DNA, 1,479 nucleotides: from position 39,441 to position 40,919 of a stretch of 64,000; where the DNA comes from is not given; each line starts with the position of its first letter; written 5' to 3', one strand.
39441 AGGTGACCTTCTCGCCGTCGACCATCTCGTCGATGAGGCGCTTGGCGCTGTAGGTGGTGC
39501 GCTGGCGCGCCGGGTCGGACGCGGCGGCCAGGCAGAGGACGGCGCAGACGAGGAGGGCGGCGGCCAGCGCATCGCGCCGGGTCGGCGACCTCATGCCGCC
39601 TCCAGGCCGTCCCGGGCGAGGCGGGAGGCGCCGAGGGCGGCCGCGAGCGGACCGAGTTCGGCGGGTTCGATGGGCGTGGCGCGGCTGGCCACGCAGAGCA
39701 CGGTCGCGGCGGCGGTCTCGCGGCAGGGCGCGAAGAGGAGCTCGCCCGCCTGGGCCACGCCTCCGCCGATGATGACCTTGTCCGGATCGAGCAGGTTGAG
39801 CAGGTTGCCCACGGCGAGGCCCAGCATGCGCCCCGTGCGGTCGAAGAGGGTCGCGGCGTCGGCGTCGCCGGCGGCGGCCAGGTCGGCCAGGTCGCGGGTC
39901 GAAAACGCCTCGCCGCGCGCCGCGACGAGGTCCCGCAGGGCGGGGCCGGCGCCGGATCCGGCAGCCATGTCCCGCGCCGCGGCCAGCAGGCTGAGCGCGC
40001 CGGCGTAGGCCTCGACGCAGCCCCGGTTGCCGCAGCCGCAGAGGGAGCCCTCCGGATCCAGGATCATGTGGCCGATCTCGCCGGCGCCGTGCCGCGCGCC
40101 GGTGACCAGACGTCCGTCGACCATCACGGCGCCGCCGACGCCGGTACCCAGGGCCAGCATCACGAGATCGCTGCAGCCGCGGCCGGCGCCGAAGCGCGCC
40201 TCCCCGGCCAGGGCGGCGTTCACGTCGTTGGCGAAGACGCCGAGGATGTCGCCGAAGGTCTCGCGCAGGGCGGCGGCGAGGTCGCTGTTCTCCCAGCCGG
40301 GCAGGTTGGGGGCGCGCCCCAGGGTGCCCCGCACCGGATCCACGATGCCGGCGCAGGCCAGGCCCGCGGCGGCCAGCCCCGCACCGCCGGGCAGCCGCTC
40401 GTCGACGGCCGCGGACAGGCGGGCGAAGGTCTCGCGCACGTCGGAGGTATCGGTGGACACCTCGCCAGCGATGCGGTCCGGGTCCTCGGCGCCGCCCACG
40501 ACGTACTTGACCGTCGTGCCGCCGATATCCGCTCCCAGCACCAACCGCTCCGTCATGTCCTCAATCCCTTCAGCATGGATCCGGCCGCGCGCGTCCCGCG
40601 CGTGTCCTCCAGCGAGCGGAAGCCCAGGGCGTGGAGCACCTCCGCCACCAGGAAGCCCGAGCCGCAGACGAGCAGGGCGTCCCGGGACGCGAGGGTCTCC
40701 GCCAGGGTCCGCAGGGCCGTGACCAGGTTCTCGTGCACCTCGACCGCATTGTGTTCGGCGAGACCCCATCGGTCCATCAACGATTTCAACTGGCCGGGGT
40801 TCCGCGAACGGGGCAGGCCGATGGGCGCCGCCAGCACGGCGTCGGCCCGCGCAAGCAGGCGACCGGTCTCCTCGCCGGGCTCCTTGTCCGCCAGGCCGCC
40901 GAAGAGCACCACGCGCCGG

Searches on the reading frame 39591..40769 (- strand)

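Call 86: search_protein_families(library=pfam, proteins=[window:39591-40769:-], max_evalue=0.00001)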
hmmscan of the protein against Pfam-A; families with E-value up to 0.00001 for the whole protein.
window:39591-40769:- (392 aa): 1 family
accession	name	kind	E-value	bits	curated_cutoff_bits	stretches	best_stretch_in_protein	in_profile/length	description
PF00480.26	ROK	-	4.3e-56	191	22.9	1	78-387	2-293/294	ROK family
